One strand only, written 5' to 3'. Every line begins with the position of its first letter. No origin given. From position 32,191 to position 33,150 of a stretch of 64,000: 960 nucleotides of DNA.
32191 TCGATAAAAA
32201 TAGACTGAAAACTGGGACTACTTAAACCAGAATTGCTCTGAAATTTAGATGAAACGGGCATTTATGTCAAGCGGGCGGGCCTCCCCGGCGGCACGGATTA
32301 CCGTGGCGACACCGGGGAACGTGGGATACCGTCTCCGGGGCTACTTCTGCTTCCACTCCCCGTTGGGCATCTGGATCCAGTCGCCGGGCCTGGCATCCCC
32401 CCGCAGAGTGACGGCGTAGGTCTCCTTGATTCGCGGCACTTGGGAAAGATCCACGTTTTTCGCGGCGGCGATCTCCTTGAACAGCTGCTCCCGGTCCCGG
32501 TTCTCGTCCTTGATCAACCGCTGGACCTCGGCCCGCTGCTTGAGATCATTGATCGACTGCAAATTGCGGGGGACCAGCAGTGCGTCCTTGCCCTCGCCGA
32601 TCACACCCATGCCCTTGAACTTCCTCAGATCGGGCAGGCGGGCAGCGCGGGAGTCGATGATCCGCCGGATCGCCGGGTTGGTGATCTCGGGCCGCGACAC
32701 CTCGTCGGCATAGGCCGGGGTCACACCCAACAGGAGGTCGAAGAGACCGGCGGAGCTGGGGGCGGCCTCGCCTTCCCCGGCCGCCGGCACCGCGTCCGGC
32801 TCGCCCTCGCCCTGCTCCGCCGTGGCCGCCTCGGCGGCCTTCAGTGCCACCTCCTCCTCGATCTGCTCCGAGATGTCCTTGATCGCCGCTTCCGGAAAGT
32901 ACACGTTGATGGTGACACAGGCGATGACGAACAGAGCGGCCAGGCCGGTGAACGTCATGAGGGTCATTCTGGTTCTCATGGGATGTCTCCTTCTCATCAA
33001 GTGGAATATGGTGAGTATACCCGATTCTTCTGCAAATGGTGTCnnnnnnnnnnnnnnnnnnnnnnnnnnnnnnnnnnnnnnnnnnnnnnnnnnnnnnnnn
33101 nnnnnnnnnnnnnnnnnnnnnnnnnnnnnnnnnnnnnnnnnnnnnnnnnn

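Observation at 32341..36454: ydbH-ynbE-ydbL-type module with YnbE and YdbL fused into one lipoprotein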

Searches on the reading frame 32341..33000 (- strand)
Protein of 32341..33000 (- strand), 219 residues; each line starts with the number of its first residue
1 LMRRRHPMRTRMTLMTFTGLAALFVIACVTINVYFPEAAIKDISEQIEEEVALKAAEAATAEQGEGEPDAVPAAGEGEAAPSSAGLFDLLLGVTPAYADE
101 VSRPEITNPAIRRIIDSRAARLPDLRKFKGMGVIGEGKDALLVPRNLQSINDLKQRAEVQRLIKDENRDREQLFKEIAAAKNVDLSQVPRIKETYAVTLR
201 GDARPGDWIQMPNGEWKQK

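Call 3: search_protein_families(library=pfam, proteins=[window:32341-33000:-], max_evalue=1)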
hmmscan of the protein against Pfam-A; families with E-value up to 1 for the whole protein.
window:32341-33000:- (219 aa): 5 families
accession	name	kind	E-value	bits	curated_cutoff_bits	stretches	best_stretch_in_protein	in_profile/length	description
PF07027.17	DUF1318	-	3.3e-14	53.6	27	1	120-219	3-92/92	Protein of unknown function (DUF1318)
PF19807.5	DUF6290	-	0.0018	18.8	27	1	43-70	35-62/72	Family of unknown function (DUF6290)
PF19839.5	RHH_9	-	0.096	13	23.4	1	170-212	16-59/65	Ribbon-helix-helix protein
PF04084.20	RecA-like_ORC2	-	0.22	11.2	25.1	1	26-54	80-108/251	Origin recognition complex subunit 2 RecA-like domain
PF25369.1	SH3_VIII-1_N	-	0.29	11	27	1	208-217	4-13/45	Myosin-1-like, N-terminal SH3 domain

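Call 4: search_protein_families(library=ncbifam, proteins=[window:32341-33000:-], max_evalue=1)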
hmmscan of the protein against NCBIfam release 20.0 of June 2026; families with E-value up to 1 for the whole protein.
window:32341-33000:- (219 aa): 1 family
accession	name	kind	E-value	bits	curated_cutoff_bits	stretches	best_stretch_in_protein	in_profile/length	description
NF046040.1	RelB_antitoxin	equivalog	0.0082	16.4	50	0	40-66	29-55/69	type II toxin-antitoxin system RelB family antitoxin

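Call 5: find_homologous_proteins(query=window:32341-33000:-)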
Query window:32341-33000:- (219 aa): 541 proteins with E <= 0.001 among 1661 candidates; the best 120 are listed.
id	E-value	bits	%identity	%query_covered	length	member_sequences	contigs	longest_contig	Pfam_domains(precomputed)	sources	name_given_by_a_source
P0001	3.1e-130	450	99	97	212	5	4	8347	PF07027.18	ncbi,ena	-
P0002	1.3e-108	379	84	97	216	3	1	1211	PF07027.18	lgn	-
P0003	5.2e-108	377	84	97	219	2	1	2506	PF07027.18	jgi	-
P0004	3.2e-107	375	85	97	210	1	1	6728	PF07027.18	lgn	-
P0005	9.4e-106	370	81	97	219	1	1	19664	PF07027.18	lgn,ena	-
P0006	3.6e-104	365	81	97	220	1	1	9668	PF07027.18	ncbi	-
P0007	5.9e-102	358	79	97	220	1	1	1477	PF07027.18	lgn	-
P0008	3.1e-100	352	79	97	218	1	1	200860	PF07027.18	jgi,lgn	jgi:uncharacterized protein YdbL (DUF1318 family)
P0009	5.6e-98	345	77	97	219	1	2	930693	PF07027.18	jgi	-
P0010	2.4e-95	336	75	97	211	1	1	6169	PF07027.18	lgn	-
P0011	4.0e-90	319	74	97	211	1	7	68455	PF07027.18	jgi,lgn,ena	-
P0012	1.6e-72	262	68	87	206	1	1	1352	PF07027.18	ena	-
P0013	1.1e-71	259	64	96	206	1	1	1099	PF07027.18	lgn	-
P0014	2.4e-71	258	66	87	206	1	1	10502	PF07027.18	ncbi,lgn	-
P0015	8.8e-70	253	59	97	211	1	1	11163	PF07027.18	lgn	-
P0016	1.3e-69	252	63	93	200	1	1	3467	PF07027.18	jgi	-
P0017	1.6e-69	252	58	97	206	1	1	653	PF07027.18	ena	-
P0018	2.1e-69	251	60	93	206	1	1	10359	PF07027.18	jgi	jgi:uncharacterized protein YdbL (DUF1318 family)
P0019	2.3e-69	251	63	91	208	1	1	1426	PF07027.18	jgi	jgi:uncharacterized protein YdbL (DUF1318 family)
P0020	2.5e-69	251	60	87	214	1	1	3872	PF07027.18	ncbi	-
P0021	6.7e-69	250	60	87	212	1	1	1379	PF07027.18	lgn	-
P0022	6.8e-69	250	58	87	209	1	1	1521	PF07027.18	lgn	-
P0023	1.5e-68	249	62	91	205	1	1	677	PF07027.18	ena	-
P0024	2.1e-68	248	57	100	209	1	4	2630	PF07027.18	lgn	-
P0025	4.0e-68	247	58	97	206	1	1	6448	PF07027.18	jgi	jgi:uncharacterized protein YdbL (DUF1318 family)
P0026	4.1e-68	247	55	97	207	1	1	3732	PF07027.18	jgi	-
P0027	6.2e-68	247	61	87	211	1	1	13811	PF07027.18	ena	-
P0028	7.3e-68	246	63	87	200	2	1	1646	PF07027.18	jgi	-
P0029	1.5e-67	245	57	97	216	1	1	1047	PF07027.18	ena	-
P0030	1.6e-67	245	60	88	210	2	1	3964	PF07027.18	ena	-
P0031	2.9e-67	244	59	90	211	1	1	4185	PF07027.18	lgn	-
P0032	4.0e-67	244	60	87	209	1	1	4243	PF07027.18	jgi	jgi:uncharacterized protein YdbL (DUF1318 family)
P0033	4.4e-67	244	61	89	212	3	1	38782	PF07027.18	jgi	-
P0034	4.5e-67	244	61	92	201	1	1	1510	PF07027.18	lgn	-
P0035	5.1e-67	244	60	92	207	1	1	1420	PF07027.18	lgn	-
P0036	6.0e-67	243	56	97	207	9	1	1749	PF07027.18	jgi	jgi:uncharacterized protein YdbL (DUF1318 family)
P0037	6.5e-67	243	58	97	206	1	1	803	PF07027.18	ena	-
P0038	9.0e-67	243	58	97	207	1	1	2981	PF07027.18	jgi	jgi:uncharacterized protein YdbL (DUF1318 family)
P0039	9.1e-67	243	60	89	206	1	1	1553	PF07027.18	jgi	-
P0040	1.1e-66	242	60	91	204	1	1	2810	PF07027.18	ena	-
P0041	1.2e-66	242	57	97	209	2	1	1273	PF07027.18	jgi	jgi:uncharacterized protein YdbL (DUF1318 family)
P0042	1.3e-66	242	56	97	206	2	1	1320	PF07027.18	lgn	-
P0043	1.6e-66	242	59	88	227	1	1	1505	PF07027.18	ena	-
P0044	2.3e-66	241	55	97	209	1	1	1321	PF07027.18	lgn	-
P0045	4.2e-66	241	61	91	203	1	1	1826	PF07027.18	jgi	jgi:uncharacterized protein YdbL (DUF1318 family)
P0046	4.3e-66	241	61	89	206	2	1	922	PF07027.18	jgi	-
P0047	4.6e-66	240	61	87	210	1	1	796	PF07027.18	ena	-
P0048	6.7e-66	240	58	88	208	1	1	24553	PF07027.18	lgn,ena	-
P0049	8.7e-66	239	57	97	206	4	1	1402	PF07027.18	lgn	-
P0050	1.2e-65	239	60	88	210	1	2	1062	PF07027.18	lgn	-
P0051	1.2e-65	239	58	97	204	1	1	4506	PF07027.18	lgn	-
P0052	1.3e-65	239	60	87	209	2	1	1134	PF07027.18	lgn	-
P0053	1.5e-65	239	55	100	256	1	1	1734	PF07027.18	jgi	jgi:uncharacterized protein YdbL (DUF1318 family)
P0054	1.8e-65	238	57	97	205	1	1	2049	PF07027.18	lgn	-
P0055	2.2e-65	238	60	88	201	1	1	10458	PF07027.18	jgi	jgi:uncharacterized protein YdbL (DUF1318 family)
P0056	2.6e-65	238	57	88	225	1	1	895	PF07027.18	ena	-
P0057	3.3e-65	238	61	92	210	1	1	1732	PF07027.18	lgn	-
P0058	3.3e-65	238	57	97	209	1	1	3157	PF07027.18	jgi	-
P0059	4.4e-65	237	60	88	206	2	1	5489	PF07027.18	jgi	jgi:uncharacterized protein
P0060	4.6e-65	237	55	97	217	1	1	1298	PF07027.18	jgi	-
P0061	4.6e-65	237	55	97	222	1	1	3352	PF07027.18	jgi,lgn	-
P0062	5.6e-65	237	60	87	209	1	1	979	PF07027.18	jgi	-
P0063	6.5e-65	237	59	95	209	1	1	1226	PF07027.18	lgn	-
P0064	6.7e-65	237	58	92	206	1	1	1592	PF07027.18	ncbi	-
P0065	8.9e-65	236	61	90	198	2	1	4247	PF07027.18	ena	-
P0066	8.9e-65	236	56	97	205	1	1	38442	PF07027.18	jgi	jgi:uncharacterized protein YdbL (DUF1318 family)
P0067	9.9e-65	236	56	93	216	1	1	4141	PF07027.18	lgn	-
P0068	1.1e-64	236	54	97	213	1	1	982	PF07027.18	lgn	-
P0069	1.2e-64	236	55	99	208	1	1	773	PF07027.18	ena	-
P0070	1.5e-64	235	55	97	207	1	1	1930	PF07027.18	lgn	-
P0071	1.5e-64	235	56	96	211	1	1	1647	PF07027.18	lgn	-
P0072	1.8e-64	235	60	86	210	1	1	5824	PF07027.18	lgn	-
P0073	2.2e-64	235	58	95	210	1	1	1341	PF07027.18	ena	-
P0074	2.2e-64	235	58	92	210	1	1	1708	PF07027.18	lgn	-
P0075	2.4e-64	235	57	97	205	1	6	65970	PF07027.18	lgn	-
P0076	2.9e-64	235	58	97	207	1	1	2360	PF07027.18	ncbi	-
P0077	3.1e-64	234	58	87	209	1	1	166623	PF07027.18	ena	-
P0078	3.3e-64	234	57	94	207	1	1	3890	PF07027.18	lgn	-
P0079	4.0e-64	234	59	88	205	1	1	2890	PF07027.18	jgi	jgi:uncharacterized protein YdbL (DUF1318 family)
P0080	4.8e-64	234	55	97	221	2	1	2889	PF07027.18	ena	-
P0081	4.9e-64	234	59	90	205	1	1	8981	PF07027.18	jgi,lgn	jgi:uncharacterized protein YdbL (DUF1318 family)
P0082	5.9e-64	234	56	97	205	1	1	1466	PF07027.18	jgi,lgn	jgi:uncharacterized protein YdbL (DUF1318 family)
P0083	6.2e-64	233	58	94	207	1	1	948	PF07027.18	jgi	jgi:uncharacterized protein YdbL (DUF1318 family)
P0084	6.7e-64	233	59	92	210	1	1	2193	PF07027.18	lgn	-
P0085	7.1e-64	233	58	95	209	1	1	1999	PF07027.18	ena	-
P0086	7.6e-64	233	59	87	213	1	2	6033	PF07027.18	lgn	-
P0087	8.1e-64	233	58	95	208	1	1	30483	PF07027.18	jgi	-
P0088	1.0e-63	233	58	90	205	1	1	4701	PF07027.18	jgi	jgi:uncharacterized protein YdbL (DUF1318 family)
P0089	1.0e-63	233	59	92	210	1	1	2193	PF07027.18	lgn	-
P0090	1.3e-63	232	58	92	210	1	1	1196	PF07027.18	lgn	-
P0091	1.4e-63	232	55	95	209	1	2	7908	PF07027.18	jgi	jgi:uncharacterized protein YdbL (DUF1318 family)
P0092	1.4e-63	232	59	91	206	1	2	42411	PF07027.18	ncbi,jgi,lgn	jgi:uncharacterized protein YdbL (DUF1318 family)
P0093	1.5e-63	232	59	95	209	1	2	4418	PF07027.18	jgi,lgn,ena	jgi:uncharacterized protein YdbL (DUF1318 family)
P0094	1.5e-63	232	57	95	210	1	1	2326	PF07027.18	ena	-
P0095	2.0e-63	232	61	91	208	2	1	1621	PF07027.18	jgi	-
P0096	2.2e-63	232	57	95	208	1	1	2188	PF07027.18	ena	-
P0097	2.4e-63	232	58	94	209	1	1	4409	PF07027.18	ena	-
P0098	2.5e-63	231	55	97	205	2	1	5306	PF07027.18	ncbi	-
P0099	2.7e-63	231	57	97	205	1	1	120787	PF07027.18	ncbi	-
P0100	2.9e-63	231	59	87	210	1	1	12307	PF07027.18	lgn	-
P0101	3.0e-63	231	60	92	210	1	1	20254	PF07027.18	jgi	jgi:uncharacterized protein YdbL (DUF1318 family)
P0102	3.0e-63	231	55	96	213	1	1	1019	PF07027.18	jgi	jgi:uncharacterized protein YdbL (DUF1318 family)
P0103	3.4e-63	231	57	88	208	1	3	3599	PF07027.18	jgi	jgi:uncharacterized protein YdbL (DUF1318 family)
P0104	3.4e-63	231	59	97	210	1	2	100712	PF07027.18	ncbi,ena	-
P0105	3.4e-63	231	56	95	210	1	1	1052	PF07027.18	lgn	-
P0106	3.8e-63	231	55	95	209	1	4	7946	PF07027.18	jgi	jgi:uncharacterized protein YdbL (DUF1318 family)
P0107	3.9e-63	231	51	100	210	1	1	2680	PF07027.18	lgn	-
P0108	3.9e-63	231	56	95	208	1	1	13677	PF07027.18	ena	-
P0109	3.9e-63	231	60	88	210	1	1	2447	PF07027.18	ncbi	-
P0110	4.1e-63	231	60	92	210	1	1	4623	PF07027.18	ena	-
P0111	4.3e-63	231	53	97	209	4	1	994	PF07027.18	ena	-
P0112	4.9e-63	231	57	97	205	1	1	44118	PF07027.18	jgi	jgi:uncharacterized protein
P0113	4.9e-63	230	53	97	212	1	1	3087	PF07027.18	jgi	-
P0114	5.0e-63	230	56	88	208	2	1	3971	PF07027.18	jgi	jgi:uncharacterized protein YdbL (DUF1318 family)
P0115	5.5e-63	230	60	88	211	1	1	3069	PF07027.18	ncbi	-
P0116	5.5e-63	230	58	94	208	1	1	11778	PF07027.18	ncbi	-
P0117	5.6e-63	230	61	88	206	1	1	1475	PF07027.18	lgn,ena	-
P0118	5.8e-63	230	56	95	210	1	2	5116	PF07027.18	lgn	-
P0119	5.8e-63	230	58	92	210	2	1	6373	PF07027.18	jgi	jgi:uncharacterized protein YdbL (DUF1318 family)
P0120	6.2e-63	230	54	97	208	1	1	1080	PF07027.18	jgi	jgi:uncharacterized protein YdbL (DUF1318 family)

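Call 16: search_solved_structures(query=window:32341-33000:-, max_evalue=1, show_alignments=2)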
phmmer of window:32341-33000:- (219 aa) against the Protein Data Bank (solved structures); distinct sequences matched with E-value up to 1: 2.
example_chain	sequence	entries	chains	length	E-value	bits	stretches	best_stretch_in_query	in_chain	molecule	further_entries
28oj_A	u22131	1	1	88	4.1e-05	26.6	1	153-219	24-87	Probable chaperone-like protein YdbL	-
9nzh_A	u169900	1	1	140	0.21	14.5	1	27-110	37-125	Amylin-NHO-18 Binder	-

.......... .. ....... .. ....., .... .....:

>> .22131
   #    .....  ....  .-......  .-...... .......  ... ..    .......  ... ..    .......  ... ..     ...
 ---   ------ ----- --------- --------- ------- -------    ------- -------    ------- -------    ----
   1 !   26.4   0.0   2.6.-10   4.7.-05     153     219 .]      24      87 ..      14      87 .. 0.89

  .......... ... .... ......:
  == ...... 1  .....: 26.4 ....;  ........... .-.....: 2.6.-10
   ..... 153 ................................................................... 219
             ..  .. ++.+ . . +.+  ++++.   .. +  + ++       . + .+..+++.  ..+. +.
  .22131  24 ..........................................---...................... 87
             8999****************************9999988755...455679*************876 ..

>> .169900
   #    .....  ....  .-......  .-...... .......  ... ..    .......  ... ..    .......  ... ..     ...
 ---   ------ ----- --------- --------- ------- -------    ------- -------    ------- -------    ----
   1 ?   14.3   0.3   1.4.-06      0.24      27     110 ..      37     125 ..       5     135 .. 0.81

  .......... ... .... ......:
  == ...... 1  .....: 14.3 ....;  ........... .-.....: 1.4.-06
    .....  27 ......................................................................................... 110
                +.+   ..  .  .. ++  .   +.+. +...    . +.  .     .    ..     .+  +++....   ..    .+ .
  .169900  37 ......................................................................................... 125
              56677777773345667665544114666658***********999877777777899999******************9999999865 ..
